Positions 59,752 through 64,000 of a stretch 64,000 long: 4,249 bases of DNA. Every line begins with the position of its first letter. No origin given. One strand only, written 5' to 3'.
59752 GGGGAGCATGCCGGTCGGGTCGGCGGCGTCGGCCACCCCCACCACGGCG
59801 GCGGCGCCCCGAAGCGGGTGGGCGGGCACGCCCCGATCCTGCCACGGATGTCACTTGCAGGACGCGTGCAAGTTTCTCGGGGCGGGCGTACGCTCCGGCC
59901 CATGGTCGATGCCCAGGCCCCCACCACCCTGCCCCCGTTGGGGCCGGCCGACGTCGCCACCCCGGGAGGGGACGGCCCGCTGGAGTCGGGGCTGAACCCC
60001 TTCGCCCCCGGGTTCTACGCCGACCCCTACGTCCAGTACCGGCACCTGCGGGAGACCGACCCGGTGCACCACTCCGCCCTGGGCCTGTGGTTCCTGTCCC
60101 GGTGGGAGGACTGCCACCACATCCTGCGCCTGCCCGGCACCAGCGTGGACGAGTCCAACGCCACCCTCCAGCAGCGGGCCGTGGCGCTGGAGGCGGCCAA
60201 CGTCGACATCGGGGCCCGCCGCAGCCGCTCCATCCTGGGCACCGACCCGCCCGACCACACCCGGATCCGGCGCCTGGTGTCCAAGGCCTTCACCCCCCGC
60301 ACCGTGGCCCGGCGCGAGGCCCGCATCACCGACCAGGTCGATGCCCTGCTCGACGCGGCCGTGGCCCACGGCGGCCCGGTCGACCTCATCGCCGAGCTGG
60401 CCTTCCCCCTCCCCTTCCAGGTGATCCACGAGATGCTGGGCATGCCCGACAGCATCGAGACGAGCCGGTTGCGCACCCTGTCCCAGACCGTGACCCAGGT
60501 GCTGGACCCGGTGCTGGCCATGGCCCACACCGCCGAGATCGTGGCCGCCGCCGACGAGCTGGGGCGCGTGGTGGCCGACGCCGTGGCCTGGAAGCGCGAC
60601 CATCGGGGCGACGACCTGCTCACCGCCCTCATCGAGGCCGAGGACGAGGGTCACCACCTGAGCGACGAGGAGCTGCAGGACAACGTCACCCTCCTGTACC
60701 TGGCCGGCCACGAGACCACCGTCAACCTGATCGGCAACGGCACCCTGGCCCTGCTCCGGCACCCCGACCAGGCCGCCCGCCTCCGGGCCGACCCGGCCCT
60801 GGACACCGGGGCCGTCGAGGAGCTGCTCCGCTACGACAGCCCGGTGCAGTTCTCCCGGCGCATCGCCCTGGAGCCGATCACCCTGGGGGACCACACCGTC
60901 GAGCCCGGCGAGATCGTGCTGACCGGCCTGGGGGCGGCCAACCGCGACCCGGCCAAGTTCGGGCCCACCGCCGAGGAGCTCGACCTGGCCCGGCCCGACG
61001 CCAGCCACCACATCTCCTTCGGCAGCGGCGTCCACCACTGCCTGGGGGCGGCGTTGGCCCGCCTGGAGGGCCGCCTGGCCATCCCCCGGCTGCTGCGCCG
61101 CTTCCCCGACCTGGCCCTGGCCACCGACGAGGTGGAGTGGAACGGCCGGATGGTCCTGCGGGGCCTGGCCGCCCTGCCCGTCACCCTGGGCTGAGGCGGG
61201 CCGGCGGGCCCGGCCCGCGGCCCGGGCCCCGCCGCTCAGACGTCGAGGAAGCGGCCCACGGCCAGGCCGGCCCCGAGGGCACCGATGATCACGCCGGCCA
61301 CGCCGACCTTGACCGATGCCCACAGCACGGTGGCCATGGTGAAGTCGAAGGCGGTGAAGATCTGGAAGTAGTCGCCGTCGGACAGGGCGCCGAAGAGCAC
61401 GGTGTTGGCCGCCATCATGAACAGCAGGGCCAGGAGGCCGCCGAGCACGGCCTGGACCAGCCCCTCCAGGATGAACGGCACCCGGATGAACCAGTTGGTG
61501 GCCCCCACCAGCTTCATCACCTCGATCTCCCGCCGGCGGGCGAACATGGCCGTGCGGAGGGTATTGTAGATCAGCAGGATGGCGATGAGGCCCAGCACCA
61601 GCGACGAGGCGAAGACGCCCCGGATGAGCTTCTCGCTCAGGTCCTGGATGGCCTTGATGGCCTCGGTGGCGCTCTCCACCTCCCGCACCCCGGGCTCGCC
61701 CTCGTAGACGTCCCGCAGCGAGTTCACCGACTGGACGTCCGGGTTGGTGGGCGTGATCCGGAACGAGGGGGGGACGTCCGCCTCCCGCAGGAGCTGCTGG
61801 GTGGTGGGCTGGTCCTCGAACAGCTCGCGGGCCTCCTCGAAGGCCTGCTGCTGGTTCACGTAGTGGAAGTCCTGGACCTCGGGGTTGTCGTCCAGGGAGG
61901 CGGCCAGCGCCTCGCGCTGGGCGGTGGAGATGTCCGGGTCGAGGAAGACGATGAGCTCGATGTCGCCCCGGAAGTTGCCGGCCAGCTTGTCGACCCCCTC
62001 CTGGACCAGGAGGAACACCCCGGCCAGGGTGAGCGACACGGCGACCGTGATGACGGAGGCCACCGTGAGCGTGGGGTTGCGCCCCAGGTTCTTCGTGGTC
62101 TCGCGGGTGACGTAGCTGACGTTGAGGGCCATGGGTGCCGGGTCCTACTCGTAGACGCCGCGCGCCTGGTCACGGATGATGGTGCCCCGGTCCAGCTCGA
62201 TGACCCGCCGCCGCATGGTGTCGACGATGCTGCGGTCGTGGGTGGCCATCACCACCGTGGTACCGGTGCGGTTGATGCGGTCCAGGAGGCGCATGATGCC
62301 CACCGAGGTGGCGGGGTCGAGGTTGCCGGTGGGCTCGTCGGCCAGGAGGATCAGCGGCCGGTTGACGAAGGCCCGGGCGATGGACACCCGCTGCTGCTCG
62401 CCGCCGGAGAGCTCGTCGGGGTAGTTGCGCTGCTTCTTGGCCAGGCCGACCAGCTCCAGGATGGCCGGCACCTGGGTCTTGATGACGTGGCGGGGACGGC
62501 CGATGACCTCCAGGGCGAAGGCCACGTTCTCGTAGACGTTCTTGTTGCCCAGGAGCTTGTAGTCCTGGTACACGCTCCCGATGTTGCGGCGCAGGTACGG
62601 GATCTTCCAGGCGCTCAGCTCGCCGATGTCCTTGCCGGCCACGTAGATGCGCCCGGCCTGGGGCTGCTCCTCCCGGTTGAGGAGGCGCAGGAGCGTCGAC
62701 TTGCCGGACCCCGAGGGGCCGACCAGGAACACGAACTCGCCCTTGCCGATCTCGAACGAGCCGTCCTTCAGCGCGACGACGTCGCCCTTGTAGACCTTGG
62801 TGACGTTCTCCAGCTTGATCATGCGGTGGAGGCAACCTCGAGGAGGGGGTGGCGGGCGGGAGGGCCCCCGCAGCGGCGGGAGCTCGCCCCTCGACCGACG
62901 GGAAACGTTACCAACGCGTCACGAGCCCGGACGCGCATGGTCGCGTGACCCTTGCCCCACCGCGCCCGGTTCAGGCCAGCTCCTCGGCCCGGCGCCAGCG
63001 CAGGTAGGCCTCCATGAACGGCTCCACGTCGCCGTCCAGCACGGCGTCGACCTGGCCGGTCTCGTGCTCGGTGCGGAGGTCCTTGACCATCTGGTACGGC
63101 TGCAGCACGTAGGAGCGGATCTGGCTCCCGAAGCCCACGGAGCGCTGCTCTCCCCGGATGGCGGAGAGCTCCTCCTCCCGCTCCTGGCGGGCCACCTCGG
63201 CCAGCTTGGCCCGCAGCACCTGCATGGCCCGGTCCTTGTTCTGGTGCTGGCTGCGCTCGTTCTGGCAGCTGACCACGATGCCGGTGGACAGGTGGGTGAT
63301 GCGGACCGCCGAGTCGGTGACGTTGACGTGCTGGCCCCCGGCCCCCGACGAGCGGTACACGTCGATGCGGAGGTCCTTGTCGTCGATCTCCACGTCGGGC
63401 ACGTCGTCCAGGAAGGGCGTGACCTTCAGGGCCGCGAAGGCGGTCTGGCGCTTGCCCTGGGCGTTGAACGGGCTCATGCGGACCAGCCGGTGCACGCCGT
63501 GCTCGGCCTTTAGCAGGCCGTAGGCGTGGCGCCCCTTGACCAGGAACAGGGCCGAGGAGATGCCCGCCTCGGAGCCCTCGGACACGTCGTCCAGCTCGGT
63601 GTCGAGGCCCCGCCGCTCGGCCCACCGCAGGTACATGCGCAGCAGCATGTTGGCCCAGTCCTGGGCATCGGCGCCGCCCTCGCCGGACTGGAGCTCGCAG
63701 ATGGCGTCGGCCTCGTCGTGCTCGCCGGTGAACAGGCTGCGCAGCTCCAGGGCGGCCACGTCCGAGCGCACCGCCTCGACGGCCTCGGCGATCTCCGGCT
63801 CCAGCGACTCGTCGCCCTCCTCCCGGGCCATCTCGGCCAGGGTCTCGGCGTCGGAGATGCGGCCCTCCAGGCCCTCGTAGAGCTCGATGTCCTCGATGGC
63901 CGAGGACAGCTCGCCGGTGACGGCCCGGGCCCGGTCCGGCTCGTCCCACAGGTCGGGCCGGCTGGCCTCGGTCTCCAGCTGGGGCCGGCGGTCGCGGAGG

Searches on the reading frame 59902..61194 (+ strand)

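Call 30: search_protein_families(library=pfam, proteins=[window:59902-61194:+], max_evalue=0.0001)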
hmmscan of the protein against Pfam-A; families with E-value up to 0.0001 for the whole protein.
window:59902-61194:+ (430 aa): 1 family
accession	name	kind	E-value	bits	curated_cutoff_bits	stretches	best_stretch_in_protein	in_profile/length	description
PF00067.27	p450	-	6.5e-27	94.9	22.8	1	108-401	84-432/462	Cytochrome P450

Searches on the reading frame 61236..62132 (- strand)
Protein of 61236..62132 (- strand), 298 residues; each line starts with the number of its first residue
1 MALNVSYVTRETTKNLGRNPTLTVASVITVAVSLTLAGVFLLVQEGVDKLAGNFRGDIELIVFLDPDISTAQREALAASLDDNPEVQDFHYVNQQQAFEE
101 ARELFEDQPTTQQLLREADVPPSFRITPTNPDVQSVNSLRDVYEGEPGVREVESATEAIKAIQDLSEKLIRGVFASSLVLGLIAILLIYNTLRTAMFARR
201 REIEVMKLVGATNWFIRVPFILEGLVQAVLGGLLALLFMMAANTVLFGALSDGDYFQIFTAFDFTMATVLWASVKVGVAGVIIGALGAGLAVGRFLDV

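Call 30: search_protein_families(library=pfam, proteins=[window:61236-62132:-], max_evalue=0.0001)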
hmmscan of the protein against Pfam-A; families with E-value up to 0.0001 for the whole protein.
window:61236-62132:- (298 aa): 2 families
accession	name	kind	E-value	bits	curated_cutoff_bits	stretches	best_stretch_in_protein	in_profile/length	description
PF18075.7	FtsX_ECD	-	4.9e-16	59.5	23.5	1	59-152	2-96/96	FtsX extracellular domain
PF02687.27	FtsX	-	3.2e-13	50.2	25.5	1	176-290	3-110/120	FtsX-like permease C-terminal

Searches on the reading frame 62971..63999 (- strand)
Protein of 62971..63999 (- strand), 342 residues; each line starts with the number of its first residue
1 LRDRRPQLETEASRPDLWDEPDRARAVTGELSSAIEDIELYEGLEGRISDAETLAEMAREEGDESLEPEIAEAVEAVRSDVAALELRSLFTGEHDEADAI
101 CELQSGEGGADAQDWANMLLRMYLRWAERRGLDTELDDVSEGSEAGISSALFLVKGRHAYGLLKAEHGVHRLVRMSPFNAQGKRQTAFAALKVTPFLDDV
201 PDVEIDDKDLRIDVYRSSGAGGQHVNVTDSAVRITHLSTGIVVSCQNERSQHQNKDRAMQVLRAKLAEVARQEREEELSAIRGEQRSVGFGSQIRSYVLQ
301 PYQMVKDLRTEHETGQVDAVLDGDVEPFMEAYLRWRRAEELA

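Call 30: search_protein_families(library=pfam, proteins=[window:62971-63999:-], max_evalue=0.0001)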
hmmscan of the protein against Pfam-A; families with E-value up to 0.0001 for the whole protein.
window:62971-63999:- (342 aa): 2 families
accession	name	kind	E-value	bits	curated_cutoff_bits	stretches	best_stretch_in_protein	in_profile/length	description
PF03462.23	PCRF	-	1.2e-48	165.9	24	1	3-190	3-193/194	PCRF domain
PF00472.26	RF-1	-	9.6e-43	145.3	35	1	202-309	4-116/116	RF-1 domain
